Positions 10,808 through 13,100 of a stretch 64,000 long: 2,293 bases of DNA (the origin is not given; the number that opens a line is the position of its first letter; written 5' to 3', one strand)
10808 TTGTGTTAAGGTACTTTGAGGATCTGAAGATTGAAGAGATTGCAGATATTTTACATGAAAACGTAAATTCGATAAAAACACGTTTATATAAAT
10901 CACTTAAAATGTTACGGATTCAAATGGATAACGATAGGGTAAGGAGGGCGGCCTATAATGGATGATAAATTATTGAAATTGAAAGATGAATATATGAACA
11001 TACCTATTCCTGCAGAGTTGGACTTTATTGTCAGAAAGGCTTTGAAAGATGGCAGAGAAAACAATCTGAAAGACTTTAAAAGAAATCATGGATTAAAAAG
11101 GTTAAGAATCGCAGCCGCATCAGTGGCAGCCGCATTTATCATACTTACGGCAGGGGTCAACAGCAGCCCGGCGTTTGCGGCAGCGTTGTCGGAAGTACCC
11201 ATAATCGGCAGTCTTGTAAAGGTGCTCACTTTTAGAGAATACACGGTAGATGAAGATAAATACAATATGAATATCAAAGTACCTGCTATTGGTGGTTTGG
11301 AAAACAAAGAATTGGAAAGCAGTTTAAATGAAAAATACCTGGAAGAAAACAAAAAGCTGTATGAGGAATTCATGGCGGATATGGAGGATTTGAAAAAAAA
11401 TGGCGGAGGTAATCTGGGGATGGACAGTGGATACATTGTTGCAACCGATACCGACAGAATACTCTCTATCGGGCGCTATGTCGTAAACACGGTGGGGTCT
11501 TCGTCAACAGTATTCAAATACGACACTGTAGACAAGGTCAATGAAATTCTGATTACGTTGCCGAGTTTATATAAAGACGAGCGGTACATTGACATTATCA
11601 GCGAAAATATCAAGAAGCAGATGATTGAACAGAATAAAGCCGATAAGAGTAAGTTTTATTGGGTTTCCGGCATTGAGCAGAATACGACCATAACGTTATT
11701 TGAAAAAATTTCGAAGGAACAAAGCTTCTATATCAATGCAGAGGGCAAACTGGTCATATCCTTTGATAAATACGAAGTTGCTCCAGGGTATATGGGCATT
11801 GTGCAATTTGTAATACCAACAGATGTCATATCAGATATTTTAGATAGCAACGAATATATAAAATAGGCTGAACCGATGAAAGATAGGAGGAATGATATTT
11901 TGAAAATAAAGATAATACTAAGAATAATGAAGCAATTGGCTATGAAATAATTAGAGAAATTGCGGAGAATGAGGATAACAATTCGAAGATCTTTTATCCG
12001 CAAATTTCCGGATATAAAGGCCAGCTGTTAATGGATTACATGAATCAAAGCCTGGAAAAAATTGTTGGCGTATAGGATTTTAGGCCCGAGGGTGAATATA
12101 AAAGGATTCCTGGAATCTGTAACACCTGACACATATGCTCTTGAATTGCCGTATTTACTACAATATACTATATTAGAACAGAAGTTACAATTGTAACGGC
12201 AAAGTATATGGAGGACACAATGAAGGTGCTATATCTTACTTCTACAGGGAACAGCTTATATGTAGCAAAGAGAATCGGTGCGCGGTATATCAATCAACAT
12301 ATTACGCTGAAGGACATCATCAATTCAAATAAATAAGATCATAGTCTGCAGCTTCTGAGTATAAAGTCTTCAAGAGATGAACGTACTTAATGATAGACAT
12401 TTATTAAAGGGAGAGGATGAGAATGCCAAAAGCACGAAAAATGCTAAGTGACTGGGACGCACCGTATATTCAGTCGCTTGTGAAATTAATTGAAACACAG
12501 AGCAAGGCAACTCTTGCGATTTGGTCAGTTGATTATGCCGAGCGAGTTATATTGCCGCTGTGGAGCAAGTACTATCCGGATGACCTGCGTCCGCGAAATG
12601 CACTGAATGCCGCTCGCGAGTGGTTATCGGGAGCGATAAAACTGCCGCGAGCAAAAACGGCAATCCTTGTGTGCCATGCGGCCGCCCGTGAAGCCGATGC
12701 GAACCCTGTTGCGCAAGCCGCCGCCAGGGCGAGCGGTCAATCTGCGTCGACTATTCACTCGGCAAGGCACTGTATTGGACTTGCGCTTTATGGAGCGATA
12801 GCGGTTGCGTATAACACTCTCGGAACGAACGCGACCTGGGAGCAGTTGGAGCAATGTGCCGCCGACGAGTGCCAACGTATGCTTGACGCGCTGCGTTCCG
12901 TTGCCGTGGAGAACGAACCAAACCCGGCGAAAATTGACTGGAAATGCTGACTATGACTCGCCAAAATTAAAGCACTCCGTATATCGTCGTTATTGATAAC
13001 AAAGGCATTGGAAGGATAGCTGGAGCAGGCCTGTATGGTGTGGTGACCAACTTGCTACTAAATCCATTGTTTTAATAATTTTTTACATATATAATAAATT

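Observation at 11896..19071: High-GC block encoding a cytoplasmic pyrogallol-transhydroxylase-like molybdoenzyme pair, with gene debris on the left and a PucR regulator plus esterase on the right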

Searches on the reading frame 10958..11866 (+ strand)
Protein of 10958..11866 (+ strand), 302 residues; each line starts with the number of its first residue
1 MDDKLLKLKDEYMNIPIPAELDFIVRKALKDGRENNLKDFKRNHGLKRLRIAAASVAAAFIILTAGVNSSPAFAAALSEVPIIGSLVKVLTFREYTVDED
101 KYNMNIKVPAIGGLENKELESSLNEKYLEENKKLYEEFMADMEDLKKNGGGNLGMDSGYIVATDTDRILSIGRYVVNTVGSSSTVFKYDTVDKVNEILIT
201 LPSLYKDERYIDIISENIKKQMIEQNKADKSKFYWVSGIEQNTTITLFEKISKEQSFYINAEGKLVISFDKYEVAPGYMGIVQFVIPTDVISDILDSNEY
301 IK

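Call 3: search_protein_families(library=pfam, proteins=[window:10958-11866:+], max_evalue=0.01)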
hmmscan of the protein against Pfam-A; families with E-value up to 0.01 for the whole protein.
window:10958-11866:+ (302 aa): 3 families
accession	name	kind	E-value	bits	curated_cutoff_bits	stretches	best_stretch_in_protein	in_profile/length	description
PF11738.13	DUF3298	-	2.1e-18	67.5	24.1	1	204-288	3-83/84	Protein of unknown function (DUF3298)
PF13786.12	DUF4179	-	3.7e-08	34.1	30.1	1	48-108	5-65/94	Domain of unknown function (DUF4179)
PF13739.11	PdaC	-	0.00011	23.6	29.1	1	98-171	4-80/95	Deacetylase PdaC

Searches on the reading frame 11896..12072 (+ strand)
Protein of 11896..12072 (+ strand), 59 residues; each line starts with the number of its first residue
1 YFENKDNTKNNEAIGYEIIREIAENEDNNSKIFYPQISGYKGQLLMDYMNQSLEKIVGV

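Call 66: search_protein_families(library=pfam, proteins=[window:11896-12072:+], max_evalue=0.01)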
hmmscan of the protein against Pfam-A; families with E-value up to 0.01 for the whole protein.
window:11896-12072:+ (59 aa): 0 families

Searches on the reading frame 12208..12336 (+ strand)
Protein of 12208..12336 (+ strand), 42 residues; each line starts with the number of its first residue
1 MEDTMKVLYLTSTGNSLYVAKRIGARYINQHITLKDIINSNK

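Call 3: search_protein_families(library=pfam, proteins=[window:12208-12336:+], max_evalue=0.01)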
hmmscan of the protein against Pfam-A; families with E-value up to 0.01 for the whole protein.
window:12208-12336:+ (42 aa): 0 families
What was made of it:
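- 12208..12336 (+): Short ORF (42 aa). Probably the N-terminal remnant of an EFR1-family ferredoxin/flavodoxin-like gene. Host-like low GC. No Pfam hit (call 3).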

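Call 4: search_protein_families(library=ncbifam, proteins=[window:12208-12336:+], max_evalue=0.01)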
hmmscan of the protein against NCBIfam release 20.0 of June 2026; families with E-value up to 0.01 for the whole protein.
window:12208-12336:+ (42 aa): 1 family
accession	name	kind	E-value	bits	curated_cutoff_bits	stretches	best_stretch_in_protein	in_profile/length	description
NF038196.1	ferrodoxin_EFR1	subfamily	4e-05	23.8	75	1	7-41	1-35/242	EFR1 family ferrodoxin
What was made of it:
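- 12208..12336 (+): NCBIfam NF038196 matches residues 7-41 to model positions 1-35 of 242, E 4e-5, 23.8 bits, below the 75-bit cutoff (call 4).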

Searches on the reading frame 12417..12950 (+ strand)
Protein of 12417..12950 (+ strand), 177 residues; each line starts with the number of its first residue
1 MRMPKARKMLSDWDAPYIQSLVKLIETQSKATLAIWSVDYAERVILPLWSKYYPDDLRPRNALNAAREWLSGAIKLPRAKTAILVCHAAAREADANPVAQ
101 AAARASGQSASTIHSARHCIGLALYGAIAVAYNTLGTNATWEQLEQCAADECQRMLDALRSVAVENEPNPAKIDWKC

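Call 3: search_protein_families(library=pfam, proteins=[window:12417-12950:+], max_evalue=0.01)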
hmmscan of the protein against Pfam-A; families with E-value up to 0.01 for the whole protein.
window:12417-12950:+ (177 aa): 1 family
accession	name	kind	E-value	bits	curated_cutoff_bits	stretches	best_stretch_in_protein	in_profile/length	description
PF21805.3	Imm5_like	-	4.7e-38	130.4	25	1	24-155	2-126/129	Imm-5 like putative immunity protein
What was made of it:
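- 12413..12956 (+): Imm5-like single-gene module (gene 12417..12950, 177 aa, GC 0.54). It is acquired independently of the molybdoenzyme cassette. Pfam Imm5_like E 4.7e-38 (call 3).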

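Call 4: search_protein_families(library=ncbifam, proteins=[window:12417-12950:+], max_evalue=0.01)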
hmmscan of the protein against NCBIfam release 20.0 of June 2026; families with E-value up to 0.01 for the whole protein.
window:12417-12950:+ (177 aa): 0 families

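Call 82: find_homologous_proteins(query=window:12417-12950:+, max_evalue=1e-10)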
Query window:12417-12950:+ (177 aa): 2224 proteins with E <= 1e-10 among 2958 candidates; the best 120 are listed.
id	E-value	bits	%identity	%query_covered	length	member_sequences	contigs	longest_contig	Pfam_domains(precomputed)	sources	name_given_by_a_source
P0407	3.9e-101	354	91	99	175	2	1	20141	PF21805.4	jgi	jgi:hypothetical protein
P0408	4.5e-101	354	91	99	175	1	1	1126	PF21805.4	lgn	-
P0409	1.5e-99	349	91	99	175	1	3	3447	PF21805.4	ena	-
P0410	7.2e-99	347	89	99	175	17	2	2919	PF21805.4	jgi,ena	-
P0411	1.8e-98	346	88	99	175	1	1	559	PF21805.4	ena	-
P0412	6.7e-98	344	87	100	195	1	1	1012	PF21805.4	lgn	-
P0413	1.6e-97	342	89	99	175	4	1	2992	PF21805.4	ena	-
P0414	2.2e-97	342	88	99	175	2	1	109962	PF21805.4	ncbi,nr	ncbi:MAG: hypothetical protein A4E53_02251 [Pelotomaculum sp. PtaB.Bin104]|nr:MAG: hypothetical prot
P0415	3.9e-97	341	89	99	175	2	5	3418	PF21805.4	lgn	-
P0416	4.0e-97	341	88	99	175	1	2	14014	PF21805.4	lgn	-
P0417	4.0e-97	341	88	99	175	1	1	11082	PF21805.4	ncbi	ncbi:MAG: putative immunity protein [Dehalobacterium sp.]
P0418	6.4e-97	340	86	99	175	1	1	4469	PF21805.4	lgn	-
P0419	7.5e-97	340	89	99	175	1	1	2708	PF21805.4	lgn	-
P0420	9.5e-97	340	87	99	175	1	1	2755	PF21805.4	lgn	-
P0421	4.3e-96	338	88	99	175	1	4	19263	PF21805.4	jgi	jgi:hypothetical protein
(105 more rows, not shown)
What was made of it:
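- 12413..12956 (+): More than 120 clusters at 80-91% aa identity across phyla (call 82).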

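Call 83: find_encoding_contigs(protein=P0407, flank=6000, max_places=3)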
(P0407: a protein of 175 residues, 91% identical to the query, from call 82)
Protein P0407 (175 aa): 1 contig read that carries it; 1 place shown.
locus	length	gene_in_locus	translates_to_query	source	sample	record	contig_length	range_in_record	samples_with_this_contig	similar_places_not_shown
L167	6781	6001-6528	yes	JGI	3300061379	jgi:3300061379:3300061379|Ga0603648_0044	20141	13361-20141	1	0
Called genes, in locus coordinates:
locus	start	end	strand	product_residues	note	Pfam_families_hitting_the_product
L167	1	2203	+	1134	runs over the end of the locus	PF13555:AAA_29, PF13558:SbcC_Walker_B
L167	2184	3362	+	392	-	PF11795:DUF3322, PF09983:JetD_C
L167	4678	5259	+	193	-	PF12675:DUF3795 (faint)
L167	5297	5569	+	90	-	PF08922:DUF1905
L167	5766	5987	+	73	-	PF08818:DUF1801 (weak)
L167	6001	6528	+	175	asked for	PF21805:Imm5_like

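Call 84: find_encoding_contigs(protein=P0414, flank=6000, max_places=3)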
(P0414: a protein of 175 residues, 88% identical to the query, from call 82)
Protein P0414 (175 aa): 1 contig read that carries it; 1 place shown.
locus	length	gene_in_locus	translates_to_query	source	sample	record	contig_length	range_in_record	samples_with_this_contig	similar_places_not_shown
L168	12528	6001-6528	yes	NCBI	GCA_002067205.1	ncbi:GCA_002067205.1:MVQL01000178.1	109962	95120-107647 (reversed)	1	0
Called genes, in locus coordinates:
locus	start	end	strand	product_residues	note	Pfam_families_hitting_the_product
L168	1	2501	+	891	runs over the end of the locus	PF01326:PPDK_N, PF00391:PEP-utilizers, PF02896:PEP-utilizers_C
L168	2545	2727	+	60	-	-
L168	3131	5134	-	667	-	PF04326:SLFN_AlbA_2, PF13749:HATPase_c_4, PF13428:TPR_14 (faint), PF14559:TPR_19 (faint)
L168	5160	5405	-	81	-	PF12844:HTH_19, PF13560:HTH_31, PF01381:HTH_3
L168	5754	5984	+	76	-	-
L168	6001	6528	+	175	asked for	PF21805:Imm5_like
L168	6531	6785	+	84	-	PF13376:OmdA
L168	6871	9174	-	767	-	PF00989:PAS (faint), PF08448:PAS_4, PF08447:PAS_3 (faint), PF13188:PAS_8, PF13426:PAS_9, PF00512:HisKA, PF02518:HATPase_c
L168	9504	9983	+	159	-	PF11188:DUF2975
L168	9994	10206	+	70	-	PF13443:HTH_26, PF01381:HTH_3 (weak)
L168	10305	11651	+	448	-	PF02310:B12-binding, PF04055:Radical_SAM, PF13282:DUF4070 (weak)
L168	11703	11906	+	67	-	PF12841:YvrJ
